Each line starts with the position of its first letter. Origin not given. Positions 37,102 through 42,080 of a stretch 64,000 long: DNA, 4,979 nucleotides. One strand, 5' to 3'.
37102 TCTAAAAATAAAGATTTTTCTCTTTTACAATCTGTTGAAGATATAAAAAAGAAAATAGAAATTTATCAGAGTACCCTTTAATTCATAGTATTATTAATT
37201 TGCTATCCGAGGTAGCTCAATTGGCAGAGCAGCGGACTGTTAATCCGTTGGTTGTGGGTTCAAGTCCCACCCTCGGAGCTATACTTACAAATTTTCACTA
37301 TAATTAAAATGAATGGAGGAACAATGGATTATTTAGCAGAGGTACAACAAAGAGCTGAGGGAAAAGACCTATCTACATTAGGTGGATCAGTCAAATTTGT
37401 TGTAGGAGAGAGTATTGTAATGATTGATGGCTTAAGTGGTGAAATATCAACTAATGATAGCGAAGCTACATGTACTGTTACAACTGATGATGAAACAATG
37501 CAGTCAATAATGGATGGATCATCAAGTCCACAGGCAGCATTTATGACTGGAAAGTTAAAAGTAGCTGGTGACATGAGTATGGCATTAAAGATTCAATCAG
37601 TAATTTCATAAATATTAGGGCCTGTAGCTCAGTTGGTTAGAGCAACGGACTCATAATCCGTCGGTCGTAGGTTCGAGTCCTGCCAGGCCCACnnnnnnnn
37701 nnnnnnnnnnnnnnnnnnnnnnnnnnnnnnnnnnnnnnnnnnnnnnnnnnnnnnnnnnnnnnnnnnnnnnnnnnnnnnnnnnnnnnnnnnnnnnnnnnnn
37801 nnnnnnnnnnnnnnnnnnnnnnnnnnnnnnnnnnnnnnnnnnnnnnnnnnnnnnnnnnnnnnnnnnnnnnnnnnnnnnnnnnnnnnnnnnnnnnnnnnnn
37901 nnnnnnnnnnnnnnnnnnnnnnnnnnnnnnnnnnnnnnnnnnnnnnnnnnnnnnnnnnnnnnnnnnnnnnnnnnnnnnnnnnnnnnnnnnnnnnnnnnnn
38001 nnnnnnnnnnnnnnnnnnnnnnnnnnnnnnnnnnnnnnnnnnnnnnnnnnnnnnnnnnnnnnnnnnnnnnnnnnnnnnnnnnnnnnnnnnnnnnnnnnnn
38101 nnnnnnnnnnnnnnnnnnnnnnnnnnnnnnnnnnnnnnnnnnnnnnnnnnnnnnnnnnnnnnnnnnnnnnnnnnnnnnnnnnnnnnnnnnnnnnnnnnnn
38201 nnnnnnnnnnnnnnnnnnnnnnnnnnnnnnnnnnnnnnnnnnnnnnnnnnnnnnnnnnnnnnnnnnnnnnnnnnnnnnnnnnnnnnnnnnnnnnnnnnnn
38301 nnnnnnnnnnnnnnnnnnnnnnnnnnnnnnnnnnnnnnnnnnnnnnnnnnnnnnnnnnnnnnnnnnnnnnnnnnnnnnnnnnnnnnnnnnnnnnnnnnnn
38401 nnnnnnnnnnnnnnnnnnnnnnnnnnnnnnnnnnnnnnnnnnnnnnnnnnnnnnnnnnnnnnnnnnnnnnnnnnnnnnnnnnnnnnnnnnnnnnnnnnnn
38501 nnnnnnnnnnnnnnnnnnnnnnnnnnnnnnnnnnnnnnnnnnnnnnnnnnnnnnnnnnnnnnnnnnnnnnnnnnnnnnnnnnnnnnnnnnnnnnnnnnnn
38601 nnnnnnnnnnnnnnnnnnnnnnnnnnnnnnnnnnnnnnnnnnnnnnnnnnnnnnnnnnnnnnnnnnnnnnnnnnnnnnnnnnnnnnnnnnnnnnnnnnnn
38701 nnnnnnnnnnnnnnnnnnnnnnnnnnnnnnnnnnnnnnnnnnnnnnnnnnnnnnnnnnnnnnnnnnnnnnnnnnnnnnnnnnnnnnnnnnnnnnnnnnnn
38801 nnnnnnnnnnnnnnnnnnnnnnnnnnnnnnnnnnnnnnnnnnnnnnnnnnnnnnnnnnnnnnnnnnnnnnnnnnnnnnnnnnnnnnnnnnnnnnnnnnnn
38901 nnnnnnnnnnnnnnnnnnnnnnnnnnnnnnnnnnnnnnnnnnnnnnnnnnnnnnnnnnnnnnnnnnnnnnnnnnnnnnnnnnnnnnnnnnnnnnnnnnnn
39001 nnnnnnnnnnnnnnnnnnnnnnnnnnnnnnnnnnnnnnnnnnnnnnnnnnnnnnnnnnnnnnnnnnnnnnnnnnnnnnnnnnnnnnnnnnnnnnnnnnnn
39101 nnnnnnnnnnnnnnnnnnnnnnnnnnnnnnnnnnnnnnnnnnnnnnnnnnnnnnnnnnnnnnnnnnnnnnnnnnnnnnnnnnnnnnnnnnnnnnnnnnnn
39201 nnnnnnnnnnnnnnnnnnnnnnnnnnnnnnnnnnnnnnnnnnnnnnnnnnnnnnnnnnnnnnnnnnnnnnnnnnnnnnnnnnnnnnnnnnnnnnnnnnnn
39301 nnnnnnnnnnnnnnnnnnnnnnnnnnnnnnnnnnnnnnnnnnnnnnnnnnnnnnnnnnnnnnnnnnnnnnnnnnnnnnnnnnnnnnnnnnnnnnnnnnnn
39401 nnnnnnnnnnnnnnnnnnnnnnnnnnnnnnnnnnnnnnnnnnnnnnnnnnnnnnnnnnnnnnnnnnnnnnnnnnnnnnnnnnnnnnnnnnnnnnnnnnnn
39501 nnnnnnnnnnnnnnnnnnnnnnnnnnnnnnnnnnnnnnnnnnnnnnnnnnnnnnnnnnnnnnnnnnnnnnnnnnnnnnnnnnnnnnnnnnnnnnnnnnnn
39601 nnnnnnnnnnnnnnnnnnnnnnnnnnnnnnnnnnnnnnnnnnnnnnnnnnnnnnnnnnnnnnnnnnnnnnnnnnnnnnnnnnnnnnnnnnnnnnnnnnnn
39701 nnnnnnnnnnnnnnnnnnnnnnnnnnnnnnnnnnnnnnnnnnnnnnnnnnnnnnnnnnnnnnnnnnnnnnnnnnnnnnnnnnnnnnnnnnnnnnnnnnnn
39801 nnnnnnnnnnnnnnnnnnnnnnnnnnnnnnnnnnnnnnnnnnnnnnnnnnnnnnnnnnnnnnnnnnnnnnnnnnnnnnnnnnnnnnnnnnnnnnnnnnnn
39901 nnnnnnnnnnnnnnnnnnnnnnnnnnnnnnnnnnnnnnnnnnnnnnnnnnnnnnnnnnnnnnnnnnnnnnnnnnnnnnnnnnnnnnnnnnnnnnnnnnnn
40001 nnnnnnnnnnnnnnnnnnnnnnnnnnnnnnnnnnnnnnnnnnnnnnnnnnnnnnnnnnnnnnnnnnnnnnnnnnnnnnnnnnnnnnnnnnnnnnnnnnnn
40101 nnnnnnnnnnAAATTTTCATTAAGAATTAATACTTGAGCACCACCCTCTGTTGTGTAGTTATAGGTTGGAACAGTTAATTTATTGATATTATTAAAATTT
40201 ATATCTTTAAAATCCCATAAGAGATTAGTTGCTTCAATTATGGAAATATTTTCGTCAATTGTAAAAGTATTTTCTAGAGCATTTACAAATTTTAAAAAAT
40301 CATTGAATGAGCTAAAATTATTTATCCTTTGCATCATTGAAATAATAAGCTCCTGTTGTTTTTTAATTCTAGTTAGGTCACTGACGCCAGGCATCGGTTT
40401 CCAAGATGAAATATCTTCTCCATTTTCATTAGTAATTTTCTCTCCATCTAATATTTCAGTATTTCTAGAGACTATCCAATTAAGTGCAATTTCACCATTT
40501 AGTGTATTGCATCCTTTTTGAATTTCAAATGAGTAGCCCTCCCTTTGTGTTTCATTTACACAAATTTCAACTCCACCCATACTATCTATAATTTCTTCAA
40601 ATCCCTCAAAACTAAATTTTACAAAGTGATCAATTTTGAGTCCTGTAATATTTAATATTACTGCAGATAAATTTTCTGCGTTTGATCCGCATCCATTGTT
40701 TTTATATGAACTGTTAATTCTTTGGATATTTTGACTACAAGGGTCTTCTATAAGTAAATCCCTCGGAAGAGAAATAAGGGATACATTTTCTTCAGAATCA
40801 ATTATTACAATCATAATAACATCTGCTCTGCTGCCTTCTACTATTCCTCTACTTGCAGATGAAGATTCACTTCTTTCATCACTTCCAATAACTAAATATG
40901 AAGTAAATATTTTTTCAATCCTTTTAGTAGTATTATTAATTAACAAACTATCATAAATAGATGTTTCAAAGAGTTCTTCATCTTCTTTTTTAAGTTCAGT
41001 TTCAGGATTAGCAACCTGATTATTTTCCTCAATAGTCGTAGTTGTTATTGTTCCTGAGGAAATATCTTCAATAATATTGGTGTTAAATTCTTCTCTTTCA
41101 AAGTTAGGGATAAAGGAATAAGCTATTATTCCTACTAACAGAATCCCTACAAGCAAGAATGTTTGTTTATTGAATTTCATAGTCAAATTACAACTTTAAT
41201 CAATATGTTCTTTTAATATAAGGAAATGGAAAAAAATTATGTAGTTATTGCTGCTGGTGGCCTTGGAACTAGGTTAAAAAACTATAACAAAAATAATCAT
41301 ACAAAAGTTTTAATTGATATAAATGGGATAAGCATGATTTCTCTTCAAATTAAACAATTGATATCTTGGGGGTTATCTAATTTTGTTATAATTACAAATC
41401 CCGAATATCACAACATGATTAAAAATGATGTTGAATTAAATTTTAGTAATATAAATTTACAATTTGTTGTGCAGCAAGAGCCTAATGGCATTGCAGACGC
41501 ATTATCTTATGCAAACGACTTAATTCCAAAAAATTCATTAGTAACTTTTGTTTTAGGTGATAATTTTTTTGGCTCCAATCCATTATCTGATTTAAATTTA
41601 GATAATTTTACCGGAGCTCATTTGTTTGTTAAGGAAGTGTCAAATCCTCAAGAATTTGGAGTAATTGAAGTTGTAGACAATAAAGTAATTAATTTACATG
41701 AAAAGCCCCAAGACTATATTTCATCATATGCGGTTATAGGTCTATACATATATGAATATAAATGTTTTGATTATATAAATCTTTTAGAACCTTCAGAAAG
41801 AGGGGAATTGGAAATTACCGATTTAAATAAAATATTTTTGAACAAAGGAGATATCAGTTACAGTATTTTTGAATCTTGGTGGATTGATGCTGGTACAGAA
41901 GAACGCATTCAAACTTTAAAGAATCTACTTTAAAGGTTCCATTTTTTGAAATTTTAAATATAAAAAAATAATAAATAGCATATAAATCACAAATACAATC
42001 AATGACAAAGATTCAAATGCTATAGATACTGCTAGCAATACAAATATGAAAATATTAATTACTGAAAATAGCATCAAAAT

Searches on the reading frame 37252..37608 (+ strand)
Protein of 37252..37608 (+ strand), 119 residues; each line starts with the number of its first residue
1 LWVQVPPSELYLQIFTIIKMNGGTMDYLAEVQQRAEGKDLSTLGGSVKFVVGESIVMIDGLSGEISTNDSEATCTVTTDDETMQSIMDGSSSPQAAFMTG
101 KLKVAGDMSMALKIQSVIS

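Call 63: search_protein_families(library=pfam, proteins=[window:37252-37608:+], max_evalue=0.0001)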
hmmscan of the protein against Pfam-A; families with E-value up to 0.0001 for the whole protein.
window:37252-37608:+ (119 aa): 1 family
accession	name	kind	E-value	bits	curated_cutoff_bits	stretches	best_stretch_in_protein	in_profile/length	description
PF02036.22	SCP2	-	2.7e-14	53.7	21.3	1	35-118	11-100/101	SCP-2 sterol transfer family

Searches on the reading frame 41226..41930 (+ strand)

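Call 70: search_protein_families(library=ncbifam, proteins=[window:41226-41930:+], max_evalue=1e-10)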
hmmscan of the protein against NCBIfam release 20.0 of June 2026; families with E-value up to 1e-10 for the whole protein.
window:41226-41930:+ (235 aa): 9 families
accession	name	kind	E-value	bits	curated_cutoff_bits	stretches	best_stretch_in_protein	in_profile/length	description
TIGR01208.1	rmlA_long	equivalog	8.6e-43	146.5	320.25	1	7-229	3-228/353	glucose-1-phosphate thymidylyltransferase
TIGR01207.1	rmlA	equivalog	6.8e-40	137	360.65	1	7-230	3-231/286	glucose-1-phosphate thymidylyltransferase RfbA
TIGR03992.1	Arch_glmU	subfamily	2.1e-37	128.9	292.1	1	6-224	3-216/393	bifunctional sugar-1-phosphate nucleotidylyltransferase/acetyltransferase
NF012024.0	PRK15480.1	equivalog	2.1e-34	119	588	1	5-228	5-233/292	glucose-1-phosphate thymidylyltransferase RfbA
NF041313.1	UDPGP_AglF_Halo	equivalog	8.1e-28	97.4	400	1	7-230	4-229/234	UTP--glucose-1-phosphate uridylyltransferase AglF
NF041173.1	Sug_nt_acttase_Thmprot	equivalog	1e-24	87.3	600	1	6-224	3-216/405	bifunctional sugar-1-phosphate nucleotidylyltransferase/acetyltransferase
TIGR01099.1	galU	equivalog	2.6e-14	53.4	326.8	1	68-225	86-255/261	UTP--glucose-1-phosphate uridylyltransferase GalU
NF049965.1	GlMnHpPGnyltfHddC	equivalog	4e-13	49.5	300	1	7-227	4-213/221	D-glycero-D-manno-heptose 1-phosphate guanosyltransferase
NF041135.1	IPPtranDIPPsyn_Thcocales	equivalog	4.4e-12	45.7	580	1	7-234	4-216/419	bifunctional L-myo-inositol-1-phosphate cytidylyltransferase/CDP-L-myo-inositol myo-inositolphosphotransferase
